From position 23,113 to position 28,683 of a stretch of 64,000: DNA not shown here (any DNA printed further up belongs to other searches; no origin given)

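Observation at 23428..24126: Two in-frame arrays of a 15-bp repeat encoding an unusual PINGL pentapeptide (24 units) inside a giant secreted protein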

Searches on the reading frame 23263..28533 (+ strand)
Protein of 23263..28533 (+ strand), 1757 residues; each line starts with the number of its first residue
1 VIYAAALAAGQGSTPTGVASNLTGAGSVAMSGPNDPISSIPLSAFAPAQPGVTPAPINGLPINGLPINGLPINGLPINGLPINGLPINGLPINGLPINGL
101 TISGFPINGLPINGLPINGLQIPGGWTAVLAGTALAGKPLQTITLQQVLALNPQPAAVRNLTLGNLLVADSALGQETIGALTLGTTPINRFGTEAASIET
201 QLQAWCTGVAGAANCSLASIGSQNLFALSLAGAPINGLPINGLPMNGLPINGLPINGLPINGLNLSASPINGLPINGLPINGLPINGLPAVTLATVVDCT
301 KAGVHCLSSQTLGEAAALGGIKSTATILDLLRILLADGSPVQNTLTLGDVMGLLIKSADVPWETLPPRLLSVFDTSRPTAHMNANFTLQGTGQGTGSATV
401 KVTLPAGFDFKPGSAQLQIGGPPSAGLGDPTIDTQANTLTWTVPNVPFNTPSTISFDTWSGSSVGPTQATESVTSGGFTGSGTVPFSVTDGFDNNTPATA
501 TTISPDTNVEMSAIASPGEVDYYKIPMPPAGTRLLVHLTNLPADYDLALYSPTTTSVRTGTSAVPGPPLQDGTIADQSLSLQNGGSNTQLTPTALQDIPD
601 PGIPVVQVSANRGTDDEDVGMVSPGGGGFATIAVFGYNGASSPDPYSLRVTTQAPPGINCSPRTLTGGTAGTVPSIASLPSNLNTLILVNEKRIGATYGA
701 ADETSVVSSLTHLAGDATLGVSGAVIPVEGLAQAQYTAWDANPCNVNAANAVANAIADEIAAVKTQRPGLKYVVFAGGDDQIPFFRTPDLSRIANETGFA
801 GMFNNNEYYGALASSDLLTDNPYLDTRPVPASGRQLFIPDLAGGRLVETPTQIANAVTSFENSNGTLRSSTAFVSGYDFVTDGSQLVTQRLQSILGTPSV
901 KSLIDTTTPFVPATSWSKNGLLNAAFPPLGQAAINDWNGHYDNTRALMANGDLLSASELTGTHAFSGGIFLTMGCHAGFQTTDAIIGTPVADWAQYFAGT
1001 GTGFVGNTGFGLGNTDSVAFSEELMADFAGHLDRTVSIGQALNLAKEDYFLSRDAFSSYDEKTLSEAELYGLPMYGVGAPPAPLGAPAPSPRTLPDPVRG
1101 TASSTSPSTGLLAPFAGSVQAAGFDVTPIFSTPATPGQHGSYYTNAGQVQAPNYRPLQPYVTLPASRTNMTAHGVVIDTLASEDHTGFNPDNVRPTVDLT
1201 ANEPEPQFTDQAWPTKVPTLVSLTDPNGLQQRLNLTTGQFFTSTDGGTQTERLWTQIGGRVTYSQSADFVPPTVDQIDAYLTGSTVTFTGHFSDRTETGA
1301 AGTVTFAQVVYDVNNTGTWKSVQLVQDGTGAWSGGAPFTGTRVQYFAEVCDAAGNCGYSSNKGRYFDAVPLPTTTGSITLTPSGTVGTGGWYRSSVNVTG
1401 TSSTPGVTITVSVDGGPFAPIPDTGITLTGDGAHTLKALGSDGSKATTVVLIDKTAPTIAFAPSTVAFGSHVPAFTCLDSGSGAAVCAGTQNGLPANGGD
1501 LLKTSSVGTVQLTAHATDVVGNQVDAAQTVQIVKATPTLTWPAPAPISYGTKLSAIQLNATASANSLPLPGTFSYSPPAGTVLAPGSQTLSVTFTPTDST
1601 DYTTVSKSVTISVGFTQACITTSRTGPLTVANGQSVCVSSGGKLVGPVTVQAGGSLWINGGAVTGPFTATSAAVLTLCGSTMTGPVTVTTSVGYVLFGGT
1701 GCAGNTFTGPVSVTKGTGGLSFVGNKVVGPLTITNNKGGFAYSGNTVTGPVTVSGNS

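Call 7: search_protein_families(library=pfam, proteins=[window:23263-28533:+], max_evalue=0.1)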
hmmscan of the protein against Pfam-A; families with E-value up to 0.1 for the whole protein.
window:23263-28533:+ (1757 aa): 3 families
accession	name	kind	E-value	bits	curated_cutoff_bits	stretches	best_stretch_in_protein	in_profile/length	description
PF01364.23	Peptidase_C25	-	1.7e-05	24.7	23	1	754-1054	51-349/374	Peptidase family C25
PF24507.1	Ig_CFAP65_4th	-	0.0022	18.8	27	1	1571-1603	23-55/76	CFAP65, fourth Ig-like domain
PF22544.2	HYDIN_VesB_CFA65-like_Ig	-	0.092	13.4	25.5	0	1567-1612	45-85/100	HYDIN/CFA65/VesB-like, Ig-like domain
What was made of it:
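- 25522..26424 (+): Peptidase_C25-like (gingipain-type, clan CD) domain. Candidate catalytic motifs are NGHYD (26074-26088) and GCHAG (26182-26196). Pfam PF01364 scores 24.7 bits against a 23-bit cut-off (call 7).
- On Peptidase family C25 (host protein): 24.7 bits against 23, which is marginal (call 7).
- Closest known: Gingipain-type multidomain Peptidase_C25 proteins. Same: The host protein has a C25-like domain (24.7 bits against a 23-bit cut-off, call 7).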

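Call 8: search_protein_families(library=ncbifam, proteins=[window:23263-28533:+], max_evalue=0.1)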
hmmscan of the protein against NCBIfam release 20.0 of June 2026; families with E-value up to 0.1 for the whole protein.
window:23263-28533:+ (1757 aa): 2 families
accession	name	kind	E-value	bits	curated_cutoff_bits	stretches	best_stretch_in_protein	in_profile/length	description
NF038108.1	RiPP_NF038108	subfamily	0.0026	17.6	30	0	73-91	32-50/65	Cys-every-fifth RiPP peptide CefA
NF047446.1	barrel_OmpL47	domain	0.025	15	40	0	1502-1527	37-62/68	OmpL47-type beta-barrel domain-containing protein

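Call 10: find_homologous_proteins(query=window:23263-28533:+, max_evalue=0.00001)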
Query window:23263-28533:+ (1757 aa): 82 proteins with E <= 0.00001 among 8000 candidates.
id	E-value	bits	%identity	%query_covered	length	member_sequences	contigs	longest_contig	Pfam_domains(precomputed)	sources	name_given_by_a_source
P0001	0.0e+0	3871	100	100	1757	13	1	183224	-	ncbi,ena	-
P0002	0.0e+0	3306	87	99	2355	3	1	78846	-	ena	-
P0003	0.0e+0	3287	86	100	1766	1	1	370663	-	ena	-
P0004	0.0e+0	3209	87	96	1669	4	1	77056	-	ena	-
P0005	0.0e+0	2968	81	95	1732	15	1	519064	-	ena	-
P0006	0.0e+0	2437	67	99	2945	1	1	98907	-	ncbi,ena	-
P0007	0.0e+0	2076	67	85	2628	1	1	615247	PF26549.1,PF26550.2,PF07676.19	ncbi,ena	-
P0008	0.0e+0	2026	67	85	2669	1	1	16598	PF26549.1,PF00930.28,PF24517.3,PF26550.2,PF07676.19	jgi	jgi:Tol biopolymer transport system component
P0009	0.0e+0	1964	64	85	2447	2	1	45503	PF17957.8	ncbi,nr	ncbi:MAG TPA: choice-of-anchor Q domain-containing protein [Gaiellaceae bacterium]|nr:choice-of-anch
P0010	0.0e+0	1952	95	53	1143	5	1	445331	-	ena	-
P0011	0.0e+0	1889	63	85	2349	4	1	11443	PF17957.8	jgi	jgi:hypothetical protein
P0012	0.0e+0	1885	63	85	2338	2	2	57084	PF17957.8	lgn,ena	-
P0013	0.0e+0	1879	63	83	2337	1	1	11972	PF17957.8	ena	-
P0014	0.0e+0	1871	61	87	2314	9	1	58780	PF17957.8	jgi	-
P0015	0.0e+0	1871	63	85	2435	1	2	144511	PF17957.8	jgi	jgi:hypothetical protein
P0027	0.0e+0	1656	53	91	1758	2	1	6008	-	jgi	jgi:uncharacterized protein YjbI with pentapeptide repeats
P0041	0.0e+0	1415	54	77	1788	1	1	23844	PF13599.14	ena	-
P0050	6.3e-192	659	34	84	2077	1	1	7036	PF26766.1,PF26549.1,PF00930.28,PF26550.2,PF07676.19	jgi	jgi:WD40-like Beta Propeller Repeat/Peptidase family C25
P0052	3.3e-177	610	33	84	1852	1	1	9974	PF01364.25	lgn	-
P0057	5.6e-148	513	30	80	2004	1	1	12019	PF18483.9,PF00139.27,PF01364.25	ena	-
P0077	2.0e-31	127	54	2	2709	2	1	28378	PF17164.11,PF16640.12,PF01364.25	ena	-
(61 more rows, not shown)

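Call 15: search_protein_families(library=pfam, proteins=[P0041, P0027, P0050, P0002], max_evalue=10)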
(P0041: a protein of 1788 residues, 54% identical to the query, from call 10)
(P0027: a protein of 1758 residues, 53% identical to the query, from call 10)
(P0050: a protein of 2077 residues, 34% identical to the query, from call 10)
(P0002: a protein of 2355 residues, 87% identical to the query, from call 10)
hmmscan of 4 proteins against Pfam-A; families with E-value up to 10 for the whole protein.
P0041 (1788 aa): 5 families
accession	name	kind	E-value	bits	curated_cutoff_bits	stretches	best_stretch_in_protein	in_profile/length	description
PF13599.13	Pentapeptide_4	-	6.1e-10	39.5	38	2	204-269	5-70/78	Pentapeptide repeat region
PF01364.23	Peptidase_C25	-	8.2e-05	22.4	23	1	988-1284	46-349/374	Peptidase family C25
PF23894.2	LD_SV2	-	0.018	15.8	29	1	208-260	28-80/92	SV2A/B/C luminal domain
PF04151.21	PPC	-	0.097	14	25.9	1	751-785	2-35/70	Bacterial pre-peptidase C-terminal domain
PF00805.28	Pentapeptide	-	8.5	6.5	20.2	2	236-269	2-35/40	Pentapeptide repeats (8 copies)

P0027 (1758 aa): 2 families
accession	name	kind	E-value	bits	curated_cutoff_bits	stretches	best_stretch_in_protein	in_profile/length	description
PF13599.13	Pentapeptide_4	-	0.0014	19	38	1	37-97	12-72/78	Pentapeptide repeat region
PF19077.6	Big_13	-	0.004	18.1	27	1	1543-1618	23-100/102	Bacterial Ig-like domain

P0050 (2077 aa): 7 families
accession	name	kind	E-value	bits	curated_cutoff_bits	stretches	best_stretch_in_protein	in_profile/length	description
PF07676.18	PD40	-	3.7e-34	116.4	20.9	4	1835-1870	1-37/38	WD40-like Beta Propeller Repeat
PF00930.27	DPPIV_N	-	1.3e-07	31.1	22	1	1851-1931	1-83/354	Dipeptidyl peptidase IV (DPP IV) N-terminal region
PF01364.23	Peptidase_C25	-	9.9e-06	25.5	23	1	1258-1370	264-373/374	Peptidase family C25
PF25174.1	Beta-prop_THOC3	-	0.0011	18.5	305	1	1849-2006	9-158/272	THOC3 beta-propeller domain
PF13205.12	Big_5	-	0.055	14.6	23.6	0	1726-1790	1-70/105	Bacterial Ig-like domain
PF14583.12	Pectate_lyase22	-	0.059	12.5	30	1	1849-1904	42-98/386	Oligogalacturonate lyase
PF16403.11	Bact_surface_Ig-like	-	3.2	8.3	27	1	1762-1803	28-69/71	Bacterial surface protein, Ig-like domain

P0002 (2355 aa): 5 families
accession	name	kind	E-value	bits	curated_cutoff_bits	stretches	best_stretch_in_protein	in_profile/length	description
PF01364.23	Peptidase_C25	-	3e-05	23.9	23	1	1351-1652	50-349/374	Peptidase family C25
PF13229.12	Beta_helix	-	0.0012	19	25.9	1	196-301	14-102/158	Right handed beta helix region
PF24507.1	Ig_CFAP65_4th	-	0.014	16.2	27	1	2169-2201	23-55/76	CFAP65, fourth Ig-like domain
PF04151.21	PPC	-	0.046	15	25.9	1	1120-1155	2-36/70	Bacterial pre-peptidase C-terminal domain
PF01744.25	GLTT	-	0.8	10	21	3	664-686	1-23/28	GLTT repeat (6 copies)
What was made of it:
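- P0027 (QLNGL) scores 19 bits (call 15).
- Tried and rejected: I rejected these as spurious (calls 8, 15).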

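Call 23: find_encoding_contigs(protein=P0002, flank=6000, max_places=2)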
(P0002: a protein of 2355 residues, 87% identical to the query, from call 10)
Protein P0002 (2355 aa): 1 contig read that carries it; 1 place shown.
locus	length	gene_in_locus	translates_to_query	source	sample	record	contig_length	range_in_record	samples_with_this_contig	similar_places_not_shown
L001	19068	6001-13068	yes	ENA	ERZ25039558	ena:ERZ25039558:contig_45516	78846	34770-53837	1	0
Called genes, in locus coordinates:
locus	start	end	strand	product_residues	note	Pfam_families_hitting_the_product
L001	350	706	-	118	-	PF01740:STAS, PF13466:STAS_2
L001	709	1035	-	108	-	PF01740:STAS, PF13466:STAS_2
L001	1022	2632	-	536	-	PF01590:GAF (weak), PF13492:GAF_3 (weak), PF13185:GAF_2 (weak), PF07228:SpoIIE, PF13581:HATPase_c_2, PF02518:HATPase_c (weak)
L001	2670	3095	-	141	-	-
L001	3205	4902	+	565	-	PF03704:BTAD, PF13401:AAA_22 (faint), PF13191:AAA_16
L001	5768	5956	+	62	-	PF13424:TPR_12 (weak)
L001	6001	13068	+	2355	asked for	-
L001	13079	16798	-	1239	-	PF00211:Guanylate_cyc (weak), PF13432:TPR_16 (faint), PF00211:Guanylate_cyc, PF13191:AAA_16, PF07719:TPR_2 (faint), PF13176:TPR_7 (faint), PF17874:TPR_MalT, PF13424:TPR_12, +2 more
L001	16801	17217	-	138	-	PF00027:cNMP_binding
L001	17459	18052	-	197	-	-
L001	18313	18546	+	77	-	PF00027:cNMP_binding (weak)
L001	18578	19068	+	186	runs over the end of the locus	PF04542:Sigma70_r2, PF04545:Sigma70_r4 (weak)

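Call 24: find_encoding_contigs(protein=P0001, flank=3000, max_places=3)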
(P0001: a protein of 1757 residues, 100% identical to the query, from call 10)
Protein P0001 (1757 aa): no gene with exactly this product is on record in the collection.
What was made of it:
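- Tried and rejected: The exact look-up of P0001 found nothing on record (call 24).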

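Call 26: find_encoding_contigs(protein=P0003, flank=3000, max_places=1)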
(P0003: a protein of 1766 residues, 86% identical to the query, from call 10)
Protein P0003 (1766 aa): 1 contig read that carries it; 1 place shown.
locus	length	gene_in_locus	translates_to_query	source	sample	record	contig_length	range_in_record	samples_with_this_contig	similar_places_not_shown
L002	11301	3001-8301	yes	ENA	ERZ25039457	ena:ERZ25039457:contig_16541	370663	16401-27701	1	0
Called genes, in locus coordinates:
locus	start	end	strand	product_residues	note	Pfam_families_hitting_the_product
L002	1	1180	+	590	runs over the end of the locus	PF13191:AAA_16, PF07719:TPR_2 (faint), PF13176:TPR_7 (faint), PF00515:TPR_1 (faint), PF13374:TPR_10 (faint), PF17874:TPR_MalT (weak), PF13424:TPR_12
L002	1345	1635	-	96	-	-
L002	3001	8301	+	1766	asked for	-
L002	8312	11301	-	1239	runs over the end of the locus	PF00211:Guanylate_cyc (weak), PF13432:TPR_16 (faint), PF00211:Guanylate_cyc, PF13191:AAA_16, PF07719:TPR_2 (faint), PF13176:TPR_7 (faint), PF17874:TPR_MalT, PF13424:TPR_12 (weak), +1 more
